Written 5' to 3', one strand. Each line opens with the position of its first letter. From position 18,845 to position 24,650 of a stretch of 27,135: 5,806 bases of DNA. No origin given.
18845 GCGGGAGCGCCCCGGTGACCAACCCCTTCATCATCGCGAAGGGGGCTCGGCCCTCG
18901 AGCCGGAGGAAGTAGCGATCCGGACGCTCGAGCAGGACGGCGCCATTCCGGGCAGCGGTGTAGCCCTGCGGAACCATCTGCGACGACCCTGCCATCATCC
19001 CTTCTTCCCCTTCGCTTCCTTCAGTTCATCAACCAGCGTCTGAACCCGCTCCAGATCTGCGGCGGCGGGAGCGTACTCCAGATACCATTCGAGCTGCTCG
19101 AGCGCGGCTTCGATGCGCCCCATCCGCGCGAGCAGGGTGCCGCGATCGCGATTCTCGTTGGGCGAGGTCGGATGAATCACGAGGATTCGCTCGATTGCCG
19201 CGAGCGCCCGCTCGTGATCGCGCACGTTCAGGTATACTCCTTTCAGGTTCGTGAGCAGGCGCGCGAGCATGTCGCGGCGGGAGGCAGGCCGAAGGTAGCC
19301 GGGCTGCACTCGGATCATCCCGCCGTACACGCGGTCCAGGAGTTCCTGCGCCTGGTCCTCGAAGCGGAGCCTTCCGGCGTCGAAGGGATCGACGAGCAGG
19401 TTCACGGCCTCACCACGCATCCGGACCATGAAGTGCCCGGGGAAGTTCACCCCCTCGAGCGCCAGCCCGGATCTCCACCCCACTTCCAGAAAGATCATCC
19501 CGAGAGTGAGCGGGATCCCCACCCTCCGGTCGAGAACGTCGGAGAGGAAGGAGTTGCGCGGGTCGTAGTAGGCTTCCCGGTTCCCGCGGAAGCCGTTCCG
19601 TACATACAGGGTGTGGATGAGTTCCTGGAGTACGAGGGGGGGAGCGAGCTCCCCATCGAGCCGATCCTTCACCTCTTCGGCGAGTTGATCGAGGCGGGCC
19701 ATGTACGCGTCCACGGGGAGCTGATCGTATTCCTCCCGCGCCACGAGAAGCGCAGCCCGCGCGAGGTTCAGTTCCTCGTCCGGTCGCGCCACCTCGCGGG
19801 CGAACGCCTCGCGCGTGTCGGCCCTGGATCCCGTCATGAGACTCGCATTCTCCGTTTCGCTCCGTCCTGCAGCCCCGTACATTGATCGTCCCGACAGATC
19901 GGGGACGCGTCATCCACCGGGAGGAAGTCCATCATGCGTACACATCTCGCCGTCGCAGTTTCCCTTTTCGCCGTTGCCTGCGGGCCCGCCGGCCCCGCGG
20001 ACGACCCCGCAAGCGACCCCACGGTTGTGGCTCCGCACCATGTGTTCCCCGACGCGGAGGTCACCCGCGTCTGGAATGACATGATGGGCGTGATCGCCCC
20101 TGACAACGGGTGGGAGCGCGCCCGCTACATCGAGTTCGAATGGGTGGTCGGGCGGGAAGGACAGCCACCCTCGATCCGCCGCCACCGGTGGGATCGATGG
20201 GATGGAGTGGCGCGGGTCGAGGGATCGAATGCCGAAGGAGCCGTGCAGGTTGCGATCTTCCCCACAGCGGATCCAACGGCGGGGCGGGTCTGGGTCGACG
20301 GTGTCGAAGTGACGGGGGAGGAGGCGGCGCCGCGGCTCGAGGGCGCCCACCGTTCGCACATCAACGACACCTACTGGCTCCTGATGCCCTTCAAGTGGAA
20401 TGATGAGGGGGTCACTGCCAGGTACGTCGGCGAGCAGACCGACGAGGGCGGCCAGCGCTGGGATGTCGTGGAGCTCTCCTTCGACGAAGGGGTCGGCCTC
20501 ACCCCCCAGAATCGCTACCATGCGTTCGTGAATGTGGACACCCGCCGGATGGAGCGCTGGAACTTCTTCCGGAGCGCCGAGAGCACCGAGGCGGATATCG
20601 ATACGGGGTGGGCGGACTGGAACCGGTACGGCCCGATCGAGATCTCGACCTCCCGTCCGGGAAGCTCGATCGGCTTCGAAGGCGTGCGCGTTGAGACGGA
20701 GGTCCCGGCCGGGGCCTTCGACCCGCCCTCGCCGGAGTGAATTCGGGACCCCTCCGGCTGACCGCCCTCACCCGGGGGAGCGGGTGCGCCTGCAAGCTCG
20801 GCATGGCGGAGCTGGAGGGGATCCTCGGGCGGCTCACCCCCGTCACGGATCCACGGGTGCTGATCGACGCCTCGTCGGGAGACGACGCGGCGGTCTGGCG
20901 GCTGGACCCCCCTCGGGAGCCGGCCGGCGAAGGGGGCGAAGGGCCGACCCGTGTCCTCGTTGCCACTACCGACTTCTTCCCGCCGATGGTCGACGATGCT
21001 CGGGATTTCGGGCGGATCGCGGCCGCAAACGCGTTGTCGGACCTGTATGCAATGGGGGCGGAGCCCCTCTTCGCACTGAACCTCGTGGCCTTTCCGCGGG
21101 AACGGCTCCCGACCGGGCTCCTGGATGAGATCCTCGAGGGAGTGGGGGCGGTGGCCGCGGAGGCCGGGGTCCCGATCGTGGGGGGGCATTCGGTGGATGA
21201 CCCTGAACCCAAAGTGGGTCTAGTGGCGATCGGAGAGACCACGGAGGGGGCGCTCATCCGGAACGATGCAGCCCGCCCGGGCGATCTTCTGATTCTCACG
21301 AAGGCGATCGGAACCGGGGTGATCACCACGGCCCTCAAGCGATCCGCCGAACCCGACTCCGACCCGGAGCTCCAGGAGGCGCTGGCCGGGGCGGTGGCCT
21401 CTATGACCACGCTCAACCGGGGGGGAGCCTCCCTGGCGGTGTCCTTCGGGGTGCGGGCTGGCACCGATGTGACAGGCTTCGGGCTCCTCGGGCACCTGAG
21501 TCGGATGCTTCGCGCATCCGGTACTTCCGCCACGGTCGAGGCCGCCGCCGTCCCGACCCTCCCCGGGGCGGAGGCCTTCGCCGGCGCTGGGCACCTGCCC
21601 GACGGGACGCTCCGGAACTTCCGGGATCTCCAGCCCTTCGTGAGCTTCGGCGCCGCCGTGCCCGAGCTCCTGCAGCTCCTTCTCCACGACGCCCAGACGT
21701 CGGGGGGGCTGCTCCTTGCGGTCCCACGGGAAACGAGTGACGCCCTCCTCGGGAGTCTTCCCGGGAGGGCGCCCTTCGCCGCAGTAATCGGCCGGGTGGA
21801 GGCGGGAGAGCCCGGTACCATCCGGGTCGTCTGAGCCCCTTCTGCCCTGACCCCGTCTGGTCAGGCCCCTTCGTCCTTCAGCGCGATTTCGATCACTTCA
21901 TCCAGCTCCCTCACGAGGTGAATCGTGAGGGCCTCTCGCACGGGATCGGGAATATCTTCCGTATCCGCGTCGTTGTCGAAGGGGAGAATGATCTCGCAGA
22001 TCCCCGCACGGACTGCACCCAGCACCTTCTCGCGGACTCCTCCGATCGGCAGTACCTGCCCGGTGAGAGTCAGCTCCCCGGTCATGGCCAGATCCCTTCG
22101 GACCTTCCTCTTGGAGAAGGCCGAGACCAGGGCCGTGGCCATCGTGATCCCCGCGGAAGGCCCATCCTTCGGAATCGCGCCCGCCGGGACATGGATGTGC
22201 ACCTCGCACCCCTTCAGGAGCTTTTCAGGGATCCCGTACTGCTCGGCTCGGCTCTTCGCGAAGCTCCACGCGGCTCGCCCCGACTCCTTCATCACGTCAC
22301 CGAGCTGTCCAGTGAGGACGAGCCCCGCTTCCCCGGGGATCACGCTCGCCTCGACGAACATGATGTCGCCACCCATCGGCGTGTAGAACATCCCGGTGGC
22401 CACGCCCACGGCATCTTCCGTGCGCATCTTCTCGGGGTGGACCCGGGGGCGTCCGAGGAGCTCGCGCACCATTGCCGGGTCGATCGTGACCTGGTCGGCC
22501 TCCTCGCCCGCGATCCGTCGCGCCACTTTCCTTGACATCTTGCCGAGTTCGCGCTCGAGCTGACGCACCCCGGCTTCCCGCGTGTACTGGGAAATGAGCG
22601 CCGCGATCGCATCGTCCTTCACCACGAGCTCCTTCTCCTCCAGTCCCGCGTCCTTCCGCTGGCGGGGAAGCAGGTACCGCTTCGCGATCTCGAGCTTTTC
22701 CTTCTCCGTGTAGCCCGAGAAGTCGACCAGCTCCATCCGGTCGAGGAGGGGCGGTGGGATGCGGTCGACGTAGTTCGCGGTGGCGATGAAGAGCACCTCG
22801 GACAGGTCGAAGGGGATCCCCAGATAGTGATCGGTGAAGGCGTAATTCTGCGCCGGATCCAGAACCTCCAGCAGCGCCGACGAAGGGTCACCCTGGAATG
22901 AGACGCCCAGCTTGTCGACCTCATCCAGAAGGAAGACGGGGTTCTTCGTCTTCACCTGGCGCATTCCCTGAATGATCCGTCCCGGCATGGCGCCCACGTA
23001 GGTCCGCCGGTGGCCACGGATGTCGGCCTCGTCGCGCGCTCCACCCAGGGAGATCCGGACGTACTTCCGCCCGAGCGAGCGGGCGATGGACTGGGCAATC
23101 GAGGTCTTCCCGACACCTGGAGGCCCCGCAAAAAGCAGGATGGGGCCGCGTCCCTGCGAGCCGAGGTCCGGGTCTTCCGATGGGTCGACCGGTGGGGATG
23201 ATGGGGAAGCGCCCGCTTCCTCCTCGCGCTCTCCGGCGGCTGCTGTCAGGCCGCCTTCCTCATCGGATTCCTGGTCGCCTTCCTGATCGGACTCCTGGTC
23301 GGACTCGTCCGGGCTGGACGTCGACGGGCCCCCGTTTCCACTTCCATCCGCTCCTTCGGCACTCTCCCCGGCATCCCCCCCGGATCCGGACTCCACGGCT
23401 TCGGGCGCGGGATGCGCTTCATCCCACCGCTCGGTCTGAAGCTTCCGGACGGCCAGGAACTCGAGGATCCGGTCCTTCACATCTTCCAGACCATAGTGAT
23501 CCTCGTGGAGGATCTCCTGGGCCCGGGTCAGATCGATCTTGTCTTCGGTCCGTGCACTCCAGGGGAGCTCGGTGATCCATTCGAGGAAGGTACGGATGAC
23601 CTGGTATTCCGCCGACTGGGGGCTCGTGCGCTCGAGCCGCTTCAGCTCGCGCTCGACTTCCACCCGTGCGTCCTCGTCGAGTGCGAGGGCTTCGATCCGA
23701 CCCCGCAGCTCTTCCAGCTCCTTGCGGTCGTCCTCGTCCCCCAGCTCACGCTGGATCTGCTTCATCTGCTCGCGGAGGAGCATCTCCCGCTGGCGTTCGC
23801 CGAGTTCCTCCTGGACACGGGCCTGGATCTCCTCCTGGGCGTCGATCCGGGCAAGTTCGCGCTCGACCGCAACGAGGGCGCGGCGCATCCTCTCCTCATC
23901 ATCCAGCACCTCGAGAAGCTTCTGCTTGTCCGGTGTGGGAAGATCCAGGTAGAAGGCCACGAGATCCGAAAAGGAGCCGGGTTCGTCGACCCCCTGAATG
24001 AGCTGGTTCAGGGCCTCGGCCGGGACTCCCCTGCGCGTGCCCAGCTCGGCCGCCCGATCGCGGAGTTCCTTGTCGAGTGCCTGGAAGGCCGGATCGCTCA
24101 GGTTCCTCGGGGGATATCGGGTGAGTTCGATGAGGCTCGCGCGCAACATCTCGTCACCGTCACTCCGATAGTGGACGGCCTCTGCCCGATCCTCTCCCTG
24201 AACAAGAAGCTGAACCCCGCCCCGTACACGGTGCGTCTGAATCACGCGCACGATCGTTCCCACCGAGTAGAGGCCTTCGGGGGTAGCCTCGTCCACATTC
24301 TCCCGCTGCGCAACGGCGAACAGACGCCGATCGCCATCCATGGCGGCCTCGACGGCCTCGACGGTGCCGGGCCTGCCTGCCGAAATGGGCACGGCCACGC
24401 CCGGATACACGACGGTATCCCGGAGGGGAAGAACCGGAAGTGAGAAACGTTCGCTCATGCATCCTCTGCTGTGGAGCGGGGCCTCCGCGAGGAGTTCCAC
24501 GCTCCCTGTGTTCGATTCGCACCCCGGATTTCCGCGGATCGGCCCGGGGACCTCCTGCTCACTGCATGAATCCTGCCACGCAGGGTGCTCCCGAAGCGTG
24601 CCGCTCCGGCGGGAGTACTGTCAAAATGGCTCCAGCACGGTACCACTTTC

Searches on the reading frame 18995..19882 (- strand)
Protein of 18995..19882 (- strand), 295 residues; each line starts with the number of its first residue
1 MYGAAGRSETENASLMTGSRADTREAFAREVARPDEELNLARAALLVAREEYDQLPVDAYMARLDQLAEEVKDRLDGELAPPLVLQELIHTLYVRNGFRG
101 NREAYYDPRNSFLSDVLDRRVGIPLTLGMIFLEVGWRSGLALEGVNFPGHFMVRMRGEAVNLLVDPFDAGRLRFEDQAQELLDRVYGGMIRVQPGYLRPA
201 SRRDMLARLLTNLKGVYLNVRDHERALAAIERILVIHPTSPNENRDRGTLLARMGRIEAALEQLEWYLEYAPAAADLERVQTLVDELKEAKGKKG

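Call 71: search_protein_families(library=pfam, proteins=[window:18995-19882:-], max_evalue=0.001)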
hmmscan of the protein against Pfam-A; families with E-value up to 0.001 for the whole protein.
window:18995-19882:- (295 aa): 2 families
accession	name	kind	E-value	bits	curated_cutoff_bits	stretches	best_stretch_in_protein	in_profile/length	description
PF13369.12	Transglut_core2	-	4.8e-48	163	23.5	1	59-210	2-154/155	Transglutaminase-like superfamily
PF13371.12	TPR_9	-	4.5e-22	78.3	35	1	213-283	1-71/73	Tetratricopeptide repeat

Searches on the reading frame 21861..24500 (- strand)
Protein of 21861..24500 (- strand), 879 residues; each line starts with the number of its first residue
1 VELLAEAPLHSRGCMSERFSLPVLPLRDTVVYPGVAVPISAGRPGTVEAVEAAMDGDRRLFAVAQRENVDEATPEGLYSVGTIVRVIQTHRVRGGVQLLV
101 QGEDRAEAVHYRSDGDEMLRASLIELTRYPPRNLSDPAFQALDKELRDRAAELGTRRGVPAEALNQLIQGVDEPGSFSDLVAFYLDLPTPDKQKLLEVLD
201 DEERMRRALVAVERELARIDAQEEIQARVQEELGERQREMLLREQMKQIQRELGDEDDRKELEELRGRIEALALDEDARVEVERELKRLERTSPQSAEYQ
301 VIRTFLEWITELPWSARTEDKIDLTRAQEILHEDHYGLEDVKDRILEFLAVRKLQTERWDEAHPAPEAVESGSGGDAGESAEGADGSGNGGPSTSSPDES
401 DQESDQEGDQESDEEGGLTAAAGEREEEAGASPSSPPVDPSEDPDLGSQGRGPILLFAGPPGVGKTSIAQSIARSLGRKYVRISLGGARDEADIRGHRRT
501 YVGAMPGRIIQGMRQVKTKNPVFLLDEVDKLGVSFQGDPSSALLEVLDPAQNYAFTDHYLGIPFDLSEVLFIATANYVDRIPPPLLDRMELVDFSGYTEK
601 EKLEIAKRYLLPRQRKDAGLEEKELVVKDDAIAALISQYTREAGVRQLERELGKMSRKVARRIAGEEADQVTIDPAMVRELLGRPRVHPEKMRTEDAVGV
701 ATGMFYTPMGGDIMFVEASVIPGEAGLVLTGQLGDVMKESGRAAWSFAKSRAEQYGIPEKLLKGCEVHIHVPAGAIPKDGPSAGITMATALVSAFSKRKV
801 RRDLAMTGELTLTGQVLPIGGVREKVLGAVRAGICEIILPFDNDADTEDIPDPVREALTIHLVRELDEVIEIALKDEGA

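Call 71: search_protein_families(library=pfam, proteins=[window:21861-24500:-], max_evalue=0.001)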
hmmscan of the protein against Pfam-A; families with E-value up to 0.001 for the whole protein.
window:21861-24500:- (879 aa): 9 families
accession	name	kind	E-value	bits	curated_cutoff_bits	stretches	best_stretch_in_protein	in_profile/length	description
PF05362.19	Lon_C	-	1.6e-83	279.8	21.1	1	673-875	2-204/205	Lon protease (S16) C-terminal proteolytic domain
PF02190.22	LON_substr_bdg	-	2.7e-34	119.3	28.7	1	21-211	2-197/200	ATP-dependent protease La (LON) substrate-binding domain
PF00004.35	AAA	-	1.4e-25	90.7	21.2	1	455-591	1-125/131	ATPase family associated with various cellular activities (AAA)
PF22667.2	Lon_lid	-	2.3e-19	69.2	27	1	616-667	1-52/57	Lon protease AAA+ ATPase lid domain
PF13541.12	ChlI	-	9.7e-08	32.4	27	1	717-843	2-121/121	Subunit ChlI of Mg-chelatase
PF07728.20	AAA_5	-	1.6e-07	31.9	22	1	455-589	2-139/139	AAA domain (dynein-related subfamily)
PF07724.20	AAA_2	-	0.00017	22.1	27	0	455-578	6-126/166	AAA domain (Cdc48 subfamily)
PF13191.12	AAA_16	-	0.00031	21.7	32.6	1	449-490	21-62/167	AAA ATPase domain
PF13401.12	AAA_22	-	0.00089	20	27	0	453-544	6-101/130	AAA domain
